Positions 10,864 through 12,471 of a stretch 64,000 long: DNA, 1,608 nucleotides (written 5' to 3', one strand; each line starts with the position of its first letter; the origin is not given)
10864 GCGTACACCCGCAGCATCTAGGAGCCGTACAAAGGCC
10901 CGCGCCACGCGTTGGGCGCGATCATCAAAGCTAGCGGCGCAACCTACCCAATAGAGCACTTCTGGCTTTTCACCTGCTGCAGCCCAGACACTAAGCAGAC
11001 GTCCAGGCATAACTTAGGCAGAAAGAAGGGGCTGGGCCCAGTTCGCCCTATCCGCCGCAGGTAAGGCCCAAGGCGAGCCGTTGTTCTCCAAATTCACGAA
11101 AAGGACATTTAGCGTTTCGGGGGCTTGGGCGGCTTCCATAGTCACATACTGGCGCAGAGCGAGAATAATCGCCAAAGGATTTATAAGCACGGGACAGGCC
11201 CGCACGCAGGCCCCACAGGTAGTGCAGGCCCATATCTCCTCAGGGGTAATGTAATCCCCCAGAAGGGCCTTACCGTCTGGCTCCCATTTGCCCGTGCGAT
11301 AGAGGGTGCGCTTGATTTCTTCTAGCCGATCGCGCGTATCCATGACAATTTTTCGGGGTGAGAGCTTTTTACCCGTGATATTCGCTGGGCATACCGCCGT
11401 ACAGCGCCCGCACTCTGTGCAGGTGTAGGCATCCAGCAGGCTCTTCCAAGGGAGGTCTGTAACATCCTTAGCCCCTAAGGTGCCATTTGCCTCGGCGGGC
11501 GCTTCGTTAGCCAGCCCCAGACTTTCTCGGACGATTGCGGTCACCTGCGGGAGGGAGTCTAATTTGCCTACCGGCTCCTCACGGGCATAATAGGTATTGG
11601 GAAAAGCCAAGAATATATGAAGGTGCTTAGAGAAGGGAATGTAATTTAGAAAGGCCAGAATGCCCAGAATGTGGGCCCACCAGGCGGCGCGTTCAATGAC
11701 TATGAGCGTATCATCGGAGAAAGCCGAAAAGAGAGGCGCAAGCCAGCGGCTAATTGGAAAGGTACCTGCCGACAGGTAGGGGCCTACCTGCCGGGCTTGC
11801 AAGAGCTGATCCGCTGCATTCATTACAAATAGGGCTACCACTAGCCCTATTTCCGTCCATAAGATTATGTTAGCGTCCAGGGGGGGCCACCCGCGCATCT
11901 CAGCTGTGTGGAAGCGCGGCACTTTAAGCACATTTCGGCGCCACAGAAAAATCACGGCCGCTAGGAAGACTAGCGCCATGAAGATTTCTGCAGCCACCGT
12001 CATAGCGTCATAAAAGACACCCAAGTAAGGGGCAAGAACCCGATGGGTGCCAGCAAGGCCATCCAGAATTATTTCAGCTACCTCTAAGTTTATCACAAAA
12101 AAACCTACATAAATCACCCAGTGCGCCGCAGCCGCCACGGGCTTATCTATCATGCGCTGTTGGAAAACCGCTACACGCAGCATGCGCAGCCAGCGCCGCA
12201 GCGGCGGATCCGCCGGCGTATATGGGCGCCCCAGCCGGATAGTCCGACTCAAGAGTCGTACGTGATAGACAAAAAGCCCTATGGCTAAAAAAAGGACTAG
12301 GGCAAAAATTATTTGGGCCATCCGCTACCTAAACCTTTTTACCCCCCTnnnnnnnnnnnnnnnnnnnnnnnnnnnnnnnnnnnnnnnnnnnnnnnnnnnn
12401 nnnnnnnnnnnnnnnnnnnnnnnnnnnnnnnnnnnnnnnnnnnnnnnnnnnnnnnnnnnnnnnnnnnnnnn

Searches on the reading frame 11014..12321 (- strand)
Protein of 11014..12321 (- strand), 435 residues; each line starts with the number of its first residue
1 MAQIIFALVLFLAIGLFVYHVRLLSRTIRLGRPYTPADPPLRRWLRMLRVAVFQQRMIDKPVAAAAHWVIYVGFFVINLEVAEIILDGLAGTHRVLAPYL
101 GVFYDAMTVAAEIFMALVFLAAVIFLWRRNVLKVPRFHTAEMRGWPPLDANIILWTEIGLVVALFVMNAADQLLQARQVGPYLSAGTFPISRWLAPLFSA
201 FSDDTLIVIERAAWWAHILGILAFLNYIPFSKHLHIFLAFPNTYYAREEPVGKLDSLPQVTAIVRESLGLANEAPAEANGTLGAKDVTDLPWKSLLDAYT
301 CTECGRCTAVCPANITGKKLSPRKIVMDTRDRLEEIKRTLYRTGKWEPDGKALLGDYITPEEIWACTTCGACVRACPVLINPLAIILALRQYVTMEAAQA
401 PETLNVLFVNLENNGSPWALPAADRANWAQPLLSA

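Call 68: search_protein_families(library=pfam, proteins=[window:11014-12321:-], max_evalue=0.00001)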
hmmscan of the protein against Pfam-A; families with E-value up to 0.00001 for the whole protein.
window:11014-12321:- (435 aa): 7 families
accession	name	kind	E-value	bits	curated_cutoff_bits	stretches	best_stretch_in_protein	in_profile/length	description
PF13187.11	Fer4_9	-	7.3e-13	48.8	27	1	301-378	2-49/52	4Fe-4S dicluster domain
PF13183.11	Fer4_8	-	1.7e-10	41.7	27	1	298-378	2-66/68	4Fe-4S dicluster domain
PF13237.11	Fer4_10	-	6.4e-10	39.2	25.5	1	296-377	4-53/53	4Fe-4S dicluster domain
PF12797.12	Fer4_2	-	2.7e-08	33.7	24.5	0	292-313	1-22/22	4Fe-4S binding domain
PF13534.11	Fer4_17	-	1.8e-06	28.8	22.2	0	301-378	2-58/61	4Fe-4S dicluster domain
PF00037.32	Fer4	-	2.1e-06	27.8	21.1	0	297-314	4-21/24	4Fe-4S binding domain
PF12838.12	Fer4_7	-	2.5e-06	28.3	27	0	300-378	1-50/52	4Fe-4S dicluster domain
